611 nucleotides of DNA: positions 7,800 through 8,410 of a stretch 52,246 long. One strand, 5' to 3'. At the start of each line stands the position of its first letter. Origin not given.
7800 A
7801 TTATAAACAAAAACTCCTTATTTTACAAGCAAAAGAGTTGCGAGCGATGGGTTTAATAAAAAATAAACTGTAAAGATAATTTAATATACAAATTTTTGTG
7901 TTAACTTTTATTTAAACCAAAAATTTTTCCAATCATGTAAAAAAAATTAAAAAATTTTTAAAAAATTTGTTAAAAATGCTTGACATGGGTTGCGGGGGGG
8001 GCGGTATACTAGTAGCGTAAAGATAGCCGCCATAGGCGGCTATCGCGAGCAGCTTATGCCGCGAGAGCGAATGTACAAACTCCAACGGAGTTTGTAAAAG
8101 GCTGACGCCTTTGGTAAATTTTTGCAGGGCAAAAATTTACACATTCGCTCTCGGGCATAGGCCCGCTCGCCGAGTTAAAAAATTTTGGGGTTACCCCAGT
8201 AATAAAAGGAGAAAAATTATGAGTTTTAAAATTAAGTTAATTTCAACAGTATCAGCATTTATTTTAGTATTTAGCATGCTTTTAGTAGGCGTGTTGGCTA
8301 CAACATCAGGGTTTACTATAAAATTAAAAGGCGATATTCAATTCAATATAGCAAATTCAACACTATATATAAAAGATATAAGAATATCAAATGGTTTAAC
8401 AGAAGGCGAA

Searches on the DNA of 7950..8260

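Call 40: search_rna_families(source=window, start=7950, end=8260, threshold=evalue, max_evalue=10)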
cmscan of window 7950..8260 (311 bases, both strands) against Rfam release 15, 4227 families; matches with E-value up to 10: 6.
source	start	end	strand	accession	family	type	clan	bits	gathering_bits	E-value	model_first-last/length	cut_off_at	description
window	8110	8221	+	RF01054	preQ1-II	Cis-reg; riboswitch;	-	17.1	47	2.8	1-99/99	no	PreQ1-II (pre queuosine) riboswitch aptamer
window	8119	8221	+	RF02980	freshwater-2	Cis-reg;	-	15.2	49.9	5.9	1-84/84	no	freshwater-2 RNA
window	8052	8162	-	RF03816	MIR6297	Gene; miRNA;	-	13.9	114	9.4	1-107/107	no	MIR6297 microRNA precursor family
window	8055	8220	+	RF00234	glmS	Cis-reg; riboswitch;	-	13.5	37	0.52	1-167/167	no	glmS glucosamine-6-phosphate activated ribozyme aptamer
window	8152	8180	+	RF02808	PyrR210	Gene; snRNA; snoRNA; HACA-box;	-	12.1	59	7.4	1-59/59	no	Pyrobaculum sRNA 210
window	7985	8140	+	RF00050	FMN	Cis-reg; riboswitch;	-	11.1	66.2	4.5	1-138/138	no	FMN riboswitch aptamer (RFN element)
